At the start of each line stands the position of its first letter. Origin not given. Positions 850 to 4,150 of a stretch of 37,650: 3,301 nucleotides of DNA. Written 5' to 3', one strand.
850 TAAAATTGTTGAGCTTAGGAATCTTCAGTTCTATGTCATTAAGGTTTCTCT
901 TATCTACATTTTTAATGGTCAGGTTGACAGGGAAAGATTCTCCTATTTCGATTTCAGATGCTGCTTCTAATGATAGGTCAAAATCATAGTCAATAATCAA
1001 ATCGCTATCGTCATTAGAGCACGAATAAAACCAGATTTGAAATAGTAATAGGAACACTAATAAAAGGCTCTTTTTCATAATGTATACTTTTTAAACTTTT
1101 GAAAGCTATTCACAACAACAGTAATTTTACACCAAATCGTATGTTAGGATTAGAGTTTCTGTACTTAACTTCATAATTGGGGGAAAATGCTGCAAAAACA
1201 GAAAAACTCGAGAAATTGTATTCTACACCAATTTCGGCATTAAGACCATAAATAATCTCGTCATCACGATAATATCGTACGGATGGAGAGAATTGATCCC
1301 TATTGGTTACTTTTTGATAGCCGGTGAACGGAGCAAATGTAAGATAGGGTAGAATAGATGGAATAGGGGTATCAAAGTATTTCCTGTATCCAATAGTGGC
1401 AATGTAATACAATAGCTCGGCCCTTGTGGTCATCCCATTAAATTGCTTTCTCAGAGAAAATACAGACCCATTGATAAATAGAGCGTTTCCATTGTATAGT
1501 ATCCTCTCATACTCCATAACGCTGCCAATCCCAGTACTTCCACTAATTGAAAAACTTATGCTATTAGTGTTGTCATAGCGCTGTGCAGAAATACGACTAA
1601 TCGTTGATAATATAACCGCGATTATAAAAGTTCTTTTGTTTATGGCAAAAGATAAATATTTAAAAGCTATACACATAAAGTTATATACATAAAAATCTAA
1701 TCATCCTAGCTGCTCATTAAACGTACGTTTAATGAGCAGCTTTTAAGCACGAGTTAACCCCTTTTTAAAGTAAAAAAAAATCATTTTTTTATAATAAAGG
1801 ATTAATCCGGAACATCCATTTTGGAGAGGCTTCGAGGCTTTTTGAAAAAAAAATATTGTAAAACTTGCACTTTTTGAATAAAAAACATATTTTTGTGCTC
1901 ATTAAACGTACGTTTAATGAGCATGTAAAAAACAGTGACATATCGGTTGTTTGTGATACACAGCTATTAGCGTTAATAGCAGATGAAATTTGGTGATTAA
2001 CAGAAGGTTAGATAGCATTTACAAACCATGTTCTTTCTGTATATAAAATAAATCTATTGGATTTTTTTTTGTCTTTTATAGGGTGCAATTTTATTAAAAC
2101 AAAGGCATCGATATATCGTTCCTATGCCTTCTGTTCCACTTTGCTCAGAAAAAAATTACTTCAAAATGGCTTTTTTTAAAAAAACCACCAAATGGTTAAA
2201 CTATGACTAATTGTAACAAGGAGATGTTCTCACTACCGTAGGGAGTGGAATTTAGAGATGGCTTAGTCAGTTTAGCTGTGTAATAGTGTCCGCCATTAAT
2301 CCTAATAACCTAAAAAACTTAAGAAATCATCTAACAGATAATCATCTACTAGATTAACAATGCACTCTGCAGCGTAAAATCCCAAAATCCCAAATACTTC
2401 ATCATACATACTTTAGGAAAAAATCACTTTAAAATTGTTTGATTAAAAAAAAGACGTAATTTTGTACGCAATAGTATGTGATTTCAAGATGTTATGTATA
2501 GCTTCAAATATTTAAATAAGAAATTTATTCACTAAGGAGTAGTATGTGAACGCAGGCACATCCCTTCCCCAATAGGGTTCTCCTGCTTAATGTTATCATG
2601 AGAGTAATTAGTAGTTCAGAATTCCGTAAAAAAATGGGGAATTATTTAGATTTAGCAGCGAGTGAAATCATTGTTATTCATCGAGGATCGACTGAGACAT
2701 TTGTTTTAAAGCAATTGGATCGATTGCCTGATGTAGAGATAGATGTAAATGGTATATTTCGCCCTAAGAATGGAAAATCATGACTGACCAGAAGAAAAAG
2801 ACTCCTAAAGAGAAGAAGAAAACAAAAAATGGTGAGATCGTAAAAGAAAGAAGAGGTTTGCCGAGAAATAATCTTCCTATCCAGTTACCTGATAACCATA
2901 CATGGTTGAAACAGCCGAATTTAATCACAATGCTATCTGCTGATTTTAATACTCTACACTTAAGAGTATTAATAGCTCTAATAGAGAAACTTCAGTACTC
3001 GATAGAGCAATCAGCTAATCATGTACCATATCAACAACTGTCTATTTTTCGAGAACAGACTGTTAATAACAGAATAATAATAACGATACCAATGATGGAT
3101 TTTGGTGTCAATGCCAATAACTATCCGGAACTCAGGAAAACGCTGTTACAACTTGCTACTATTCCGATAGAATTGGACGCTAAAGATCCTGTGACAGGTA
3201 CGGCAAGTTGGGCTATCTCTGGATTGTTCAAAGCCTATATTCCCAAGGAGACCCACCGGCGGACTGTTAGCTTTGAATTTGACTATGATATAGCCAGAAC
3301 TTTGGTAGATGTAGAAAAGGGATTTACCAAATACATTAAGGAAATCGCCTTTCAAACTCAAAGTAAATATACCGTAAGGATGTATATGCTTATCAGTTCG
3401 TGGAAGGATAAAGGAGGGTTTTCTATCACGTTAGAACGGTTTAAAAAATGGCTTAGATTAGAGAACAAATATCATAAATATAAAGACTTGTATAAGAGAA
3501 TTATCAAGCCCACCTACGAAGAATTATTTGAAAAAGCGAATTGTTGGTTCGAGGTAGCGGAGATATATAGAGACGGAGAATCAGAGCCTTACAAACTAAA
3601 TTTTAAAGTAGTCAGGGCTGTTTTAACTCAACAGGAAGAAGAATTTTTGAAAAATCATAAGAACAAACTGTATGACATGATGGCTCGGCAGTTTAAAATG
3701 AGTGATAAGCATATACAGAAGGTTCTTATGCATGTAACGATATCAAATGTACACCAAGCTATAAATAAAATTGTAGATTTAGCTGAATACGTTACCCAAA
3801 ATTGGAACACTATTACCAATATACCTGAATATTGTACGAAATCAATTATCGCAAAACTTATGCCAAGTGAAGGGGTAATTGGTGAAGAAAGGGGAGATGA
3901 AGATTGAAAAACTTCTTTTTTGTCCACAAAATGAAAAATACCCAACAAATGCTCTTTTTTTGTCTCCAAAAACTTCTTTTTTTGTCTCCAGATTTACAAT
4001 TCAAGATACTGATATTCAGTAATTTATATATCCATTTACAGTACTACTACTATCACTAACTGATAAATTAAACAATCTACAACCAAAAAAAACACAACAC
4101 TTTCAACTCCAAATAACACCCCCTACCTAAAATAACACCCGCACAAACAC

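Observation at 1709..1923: Candidate invertible promoter (inverton) with an Mpi-type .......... repeat core at the head of the ~29-kb surface-protein/transfer gene array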

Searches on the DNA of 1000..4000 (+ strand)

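Call 4: search_dna_similar(query=window:1000-4000:+, collection=plasmids, mode=near, max_rows=30)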
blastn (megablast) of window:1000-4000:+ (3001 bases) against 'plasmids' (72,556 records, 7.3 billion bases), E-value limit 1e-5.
No match.

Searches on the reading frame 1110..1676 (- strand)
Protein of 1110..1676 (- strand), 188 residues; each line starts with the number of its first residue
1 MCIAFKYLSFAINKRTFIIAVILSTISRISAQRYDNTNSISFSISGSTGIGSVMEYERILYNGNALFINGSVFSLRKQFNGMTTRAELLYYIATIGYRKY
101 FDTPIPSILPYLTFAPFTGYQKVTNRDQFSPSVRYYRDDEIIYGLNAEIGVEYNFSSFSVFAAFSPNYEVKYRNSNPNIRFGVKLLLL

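Call 7: search_protein_families(library=pfam, proteins=[window:1110-1676:-], max_evalue=0.01)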
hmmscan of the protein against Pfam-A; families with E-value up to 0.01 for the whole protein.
window:1110-1676:- (188 aa): 0 families

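Call 9: search_protein_families(library=ncbifam, proteins=[window:1110-1676:-], max_evalue=0.01)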
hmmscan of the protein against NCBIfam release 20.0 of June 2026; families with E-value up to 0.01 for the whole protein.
window:1110-1676:- (188 aa): 0 families

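Call 33: find_encoding_contigs(protein=window:1110-1676:-, flank=3000, max_places=10)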
Protein window:1110-1676:- (188 aa): 1 contig read that carries it; 1 place shown.
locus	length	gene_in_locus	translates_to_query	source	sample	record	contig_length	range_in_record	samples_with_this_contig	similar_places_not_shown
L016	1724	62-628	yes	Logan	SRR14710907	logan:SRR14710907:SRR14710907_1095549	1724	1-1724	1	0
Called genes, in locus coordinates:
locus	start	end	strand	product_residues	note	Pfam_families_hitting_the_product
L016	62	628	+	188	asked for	-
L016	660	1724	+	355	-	?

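Call 74: search_protein_families(library=pfam, proteins=[window:1110-1676:-], max_evalue=10)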
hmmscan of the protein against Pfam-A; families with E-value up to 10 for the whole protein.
window:1110-1676:- (188 aa): 0 families

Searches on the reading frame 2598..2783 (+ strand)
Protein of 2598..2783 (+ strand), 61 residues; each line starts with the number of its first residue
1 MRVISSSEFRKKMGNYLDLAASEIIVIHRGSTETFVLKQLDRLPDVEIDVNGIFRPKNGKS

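Call 7: search_protein_families(library=pfam, proteins=[window:2598-2783:+], max_evalue=0.01)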
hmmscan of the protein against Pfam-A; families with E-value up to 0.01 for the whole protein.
window:2598-2783:+ (61 aa): 1 family
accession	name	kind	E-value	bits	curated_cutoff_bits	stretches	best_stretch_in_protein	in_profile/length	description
PF02604.26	PhdYeFM_antitox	-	7.3e-05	22.9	29.8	1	1-41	1-43/74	Antitoxin Phd_YefM, type II toxin-antitoxin system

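Call 9: search_protein_families(library=ncbifam, proteins=[window:2598-2783:+], max_evalue=0.01)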
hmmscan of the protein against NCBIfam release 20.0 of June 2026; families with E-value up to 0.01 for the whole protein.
window:2598-2783:+ (61 aa): 0 families

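Call 34: find_encoding_contigs(protein=window:2598-2783:+, flank=3000, max_places=10)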
Protein window:2598-2783:+ (61 aa): 1 contig read that carries it; 1 place shown.
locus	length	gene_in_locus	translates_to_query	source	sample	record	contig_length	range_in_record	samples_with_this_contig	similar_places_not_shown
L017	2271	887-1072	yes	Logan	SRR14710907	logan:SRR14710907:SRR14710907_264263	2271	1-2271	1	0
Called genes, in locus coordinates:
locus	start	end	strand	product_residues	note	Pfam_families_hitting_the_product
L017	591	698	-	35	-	-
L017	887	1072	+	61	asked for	-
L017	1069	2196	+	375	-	PF01051:Rep3_N, PF21205:Rep3_C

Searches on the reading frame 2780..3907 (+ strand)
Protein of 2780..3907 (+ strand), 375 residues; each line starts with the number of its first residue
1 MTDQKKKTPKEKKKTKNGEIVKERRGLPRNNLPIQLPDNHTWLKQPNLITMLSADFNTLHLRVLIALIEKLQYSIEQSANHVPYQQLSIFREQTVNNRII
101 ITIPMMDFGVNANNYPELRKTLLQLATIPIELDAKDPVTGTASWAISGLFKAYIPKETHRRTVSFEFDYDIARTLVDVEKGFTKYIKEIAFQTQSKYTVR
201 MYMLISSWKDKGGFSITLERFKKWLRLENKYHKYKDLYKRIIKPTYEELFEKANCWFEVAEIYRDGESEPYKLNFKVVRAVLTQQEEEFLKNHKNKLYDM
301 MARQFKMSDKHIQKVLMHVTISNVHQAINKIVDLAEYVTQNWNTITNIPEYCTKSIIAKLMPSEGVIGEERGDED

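Call 7: search_protein_families(library=pfam, proteins=[window:2780-3907:+], max_evalue=0.01)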
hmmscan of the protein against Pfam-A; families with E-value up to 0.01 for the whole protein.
window:2780-3907:+ (375 aa): 2 families
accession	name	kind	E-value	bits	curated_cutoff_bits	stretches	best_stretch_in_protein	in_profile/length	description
PF01051.27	Rep3_N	-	2.4e-14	54.4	22.4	1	43-205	2-140/141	Initiator Replication protein, WH1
PF21205.3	Rep3_C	-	5e-09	36.7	21.1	1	217-264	1-48/59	Initiator Rep protein, WH2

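Call 9: search_protein_families(library=ncbifam, proteins=[window:2780-3907:+], max_evalue=0.01)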
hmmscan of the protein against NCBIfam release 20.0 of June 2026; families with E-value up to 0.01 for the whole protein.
window:2780-3907:+ (375 aa): 3 families
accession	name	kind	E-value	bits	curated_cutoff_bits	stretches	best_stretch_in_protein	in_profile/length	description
NF038290.1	repM_Acin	exception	4.4e-10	39.4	250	1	160-343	106-287/304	replication initiation protein RepM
NF010305.0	PRK13742.1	equivalog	0.0027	17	342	1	162-261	126-228/251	replication initiation protein RepE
NF041768.1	acyl_LnsB_CPBP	equivalog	0.0093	15.6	240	0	288-331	71-115/241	CPBP family lipoprotein N-acylation protein LnsB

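Call 37: find_related_loci(query=window:2780-3907:+, collection=viral_contigs, flank=4000)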
Query window:2780-3907:+ (375 aa) in viral_contigs; peptide patterns used: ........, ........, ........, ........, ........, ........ (x = any residue, [..] = any of these).
7 stretches matched a pattern, but none encodes a relative of the query by tblastn (E <= 1e-3).

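Call 69: find_homologous_proteins(query=window:2780-3907:+, max_evalue=1e-10)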
Query window:2780-3907:+ (375 aa): 107 proteins with E <= 1e-10 among 1761 candidates.
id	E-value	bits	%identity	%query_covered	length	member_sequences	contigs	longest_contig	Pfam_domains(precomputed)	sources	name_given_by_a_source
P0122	4.8e-250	847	100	100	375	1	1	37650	PF01051.28,PF21205.4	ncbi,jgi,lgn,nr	ncbi:MAG: replication initiation protein [Bacteroidales bacterium]|jgi:hypothetical protein|nr:repli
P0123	7.4e-179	612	71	100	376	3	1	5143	PF01051.28,PF21205.4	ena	-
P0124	1.9e-170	585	68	99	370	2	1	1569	PF01051.28,PF21205.4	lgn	-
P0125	1.7e-167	575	66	99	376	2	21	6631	PF01051.28,PF21205.4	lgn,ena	-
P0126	2.9e-166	571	66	99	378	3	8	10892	PF01051.28,PF21205.4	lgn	-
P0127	2.0e-163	562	66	97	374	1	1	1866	PF01051.28,PF21205.4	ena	-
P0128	6.2e-163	560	67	97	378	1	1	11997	PF01051.28,PF21205.4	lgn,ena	-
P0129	2.8e-162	558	64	98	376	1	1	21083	PF01051.28,PF21205.4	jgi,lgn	jgi:hypothetical protein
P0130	6.7e-160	550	64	98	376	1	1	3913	PF01051.28,PF21205.4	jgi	jgi:plasmid replication initiation protein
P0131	2.3e-155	535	62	95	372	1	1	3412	PF01051.28,PF21205.4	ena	-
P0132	5.5e-151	521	61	95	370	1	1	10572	PF01051.28,PF21205.4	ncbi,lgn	-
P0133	8.1e-140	484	55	97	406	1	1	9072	PF01051.28,PF21205.4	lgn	-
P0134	1.8e-137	476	55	97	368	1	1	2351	PF01051.28,PF21205.4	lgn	-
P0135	1.7e-133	463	56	95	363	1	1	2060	PF01051.28,PF21205.4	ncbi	-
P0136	5.3e-132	458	54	99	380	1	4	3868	PF01051.28,PF21205.4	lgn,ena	-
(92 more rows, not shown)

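Call 70: find_encoding_contigs(protein=P0126, flank=5000, max_places=8)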
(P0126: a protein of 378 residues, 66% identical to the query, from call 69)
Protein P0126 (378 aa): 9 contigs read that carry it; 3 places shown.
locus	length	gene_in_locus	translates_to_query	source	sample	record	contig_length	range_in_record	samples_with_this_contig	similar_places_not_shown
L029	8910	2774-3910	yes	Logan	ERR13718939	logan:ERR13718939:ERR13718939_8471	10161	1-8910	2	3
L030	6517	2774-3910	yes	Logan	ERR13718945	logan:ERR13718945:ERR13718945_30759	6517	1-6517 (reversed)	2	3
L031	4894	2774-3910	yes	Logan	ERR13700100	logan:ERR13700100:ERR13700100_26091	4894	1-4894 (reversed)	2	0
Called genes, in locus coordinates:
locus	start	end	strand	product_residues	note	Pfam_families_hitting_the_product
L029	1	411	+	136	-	?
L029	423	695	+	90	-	-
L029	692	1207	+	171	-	PF00565:SNase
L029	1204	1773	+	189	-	-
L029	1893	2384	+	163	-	-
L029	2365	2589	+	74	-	-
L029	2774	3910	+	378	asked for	PF01051:Rep3_N, PF21205:Rep3_C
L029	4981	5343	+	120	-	PF19514:MobC_2 (faint), PF21983:NikA-like, PF05713:MobC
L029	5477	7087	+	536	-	PF03432:Relaxase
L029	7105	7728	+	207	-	PF01656:CbiA, PF09140:MipZ, PF13614:AAA_31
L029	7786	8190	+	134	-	-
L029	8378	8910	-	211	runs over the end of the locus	PF00691:OmpA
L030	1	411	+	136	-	?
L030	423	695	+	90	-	-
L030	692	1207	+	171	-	PF00565:SNase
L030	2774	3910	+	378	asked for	PF01051:Rep3_N, PF21205:Rep3_C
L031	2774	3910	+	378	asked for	PF01051:Rep3_N, PF21205:Rep3_C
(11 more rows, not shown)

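Call 71: find_encoding_contigs(protein=P0125, flank=5000, max_places=10)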
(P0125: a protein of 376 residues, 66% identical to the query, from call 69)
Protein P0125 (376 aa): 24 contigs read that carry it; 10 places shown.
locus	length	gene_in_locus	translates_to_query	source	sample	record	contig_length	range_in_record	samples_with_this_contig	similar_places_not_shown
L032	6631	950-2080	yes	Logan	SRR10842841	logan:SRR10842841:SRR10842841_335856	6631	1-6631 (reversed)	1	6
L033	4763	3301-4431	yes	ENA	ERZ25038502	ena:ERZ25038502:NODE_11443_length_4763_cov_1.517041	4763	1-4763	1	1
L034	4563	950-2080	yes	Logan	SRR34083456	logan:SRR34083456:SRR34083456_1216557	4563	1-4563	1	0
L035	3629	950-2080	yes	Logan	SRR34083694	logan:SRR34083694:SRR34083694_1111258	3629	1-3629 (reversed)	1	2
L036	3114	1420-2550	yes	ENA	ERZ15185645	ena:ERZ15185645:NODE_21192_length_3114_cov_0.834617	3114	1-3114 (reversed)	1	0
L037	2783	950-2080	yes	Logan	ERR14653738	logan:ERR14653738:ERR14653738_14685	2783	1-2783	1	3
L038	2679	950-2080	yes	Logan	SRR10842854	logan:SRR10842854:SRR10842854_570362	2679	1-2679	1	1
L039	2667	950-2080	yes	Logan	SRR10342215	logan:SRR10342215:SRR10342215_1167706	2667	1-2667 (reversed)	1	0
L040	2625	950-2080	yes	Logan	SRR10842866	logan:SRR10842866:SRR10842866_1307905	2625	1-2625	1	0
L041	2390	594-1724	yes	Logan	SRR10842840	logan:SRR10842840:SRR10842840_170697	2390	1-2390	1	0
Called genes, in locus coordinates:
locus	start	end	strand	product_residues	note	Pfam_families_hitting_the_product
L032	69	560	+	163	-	-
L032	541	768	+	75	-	-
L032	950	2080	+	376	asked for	PF01051:Rep3_N, PF21205:Rep3_C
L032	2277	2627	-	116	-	-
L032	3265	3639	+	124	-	PF19514:MobC_2 (weak), PF21983:NikA-like, PF19807:DUF6290 (weak), PF05713:MobC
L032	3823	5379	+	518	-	PF03432:Relaxase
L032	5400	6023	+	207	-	PF01656:CbiA, PF09140:MipZ, PF13614:AAA_31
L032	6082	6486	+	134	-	-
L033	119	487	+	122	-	-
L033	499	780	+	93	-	-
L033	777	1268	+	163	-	PF00565:SNase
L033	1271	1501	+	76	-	-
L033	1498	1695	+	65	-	-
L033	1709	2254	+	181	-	-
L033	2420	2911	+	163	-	-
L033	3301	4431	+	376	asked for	PF01051:Rep3_N, PF21205:Rep3_C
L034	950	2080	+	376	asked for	PF01051:Rep3_N, PF21205:Rep3_C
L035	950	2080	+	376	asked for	PF01051:Rep3_N, PF21205:Rep3_C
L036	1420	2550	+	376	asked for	PF01051:Rep3_N, PF21205:Rep3_C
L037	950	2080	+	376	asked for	PF01051:Rep3_N, PF21205:Rep3_C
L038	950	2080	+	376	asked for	PF01051:Rep3_N, PF21205:Rep3_C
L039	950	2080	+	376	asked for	PF01051:Rep3_N, PF21205:Rep3_C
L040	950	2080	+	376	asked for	PF01051:Rep3_N, PF21205:Rep3_C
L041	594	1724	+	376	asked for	PF01051:Rep3_N, PF21205:Rep3_C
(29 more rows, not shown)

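Call 72: find_encoding_contigs(protein=P0129, flank=6000, max_places=3)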
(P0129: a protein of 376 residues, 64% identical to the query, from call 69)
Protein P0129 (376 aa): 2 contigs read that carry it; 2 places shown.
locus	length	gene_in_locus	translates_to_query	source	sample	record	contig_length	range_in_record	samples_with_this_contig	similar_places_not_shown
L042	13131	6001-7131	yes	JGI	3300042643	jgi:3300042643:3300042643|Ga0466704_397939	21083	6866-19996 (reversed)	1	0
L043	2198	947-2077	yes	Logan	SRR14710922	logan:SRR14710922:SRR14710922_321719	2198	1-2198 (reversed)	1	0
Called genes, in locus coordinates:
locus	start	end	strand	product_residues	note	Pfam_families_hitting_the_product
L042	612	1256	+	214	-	PF12083:DUF3560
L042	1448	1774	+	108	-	PF00436:SSB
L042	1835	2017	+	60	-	-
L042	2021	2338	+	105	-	-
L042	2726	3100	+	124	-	-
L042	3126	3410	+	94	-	-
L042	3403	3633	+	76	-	-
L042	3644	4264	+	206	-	-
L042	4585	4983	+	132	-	-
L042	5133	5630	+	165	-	-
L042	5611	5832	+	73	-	-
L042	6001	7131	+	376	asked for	PF01051:Rep3_N, PF21205:Rep3_C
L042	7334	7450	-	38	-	-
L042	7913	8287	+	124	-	PF19514:MobC_2, PF21983:NikA-like, PF05713:MobC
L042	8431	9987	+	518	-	PF03432:Relaxase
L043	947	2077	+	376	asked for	PF01051:Rep3_N, PF21205:Rep3_C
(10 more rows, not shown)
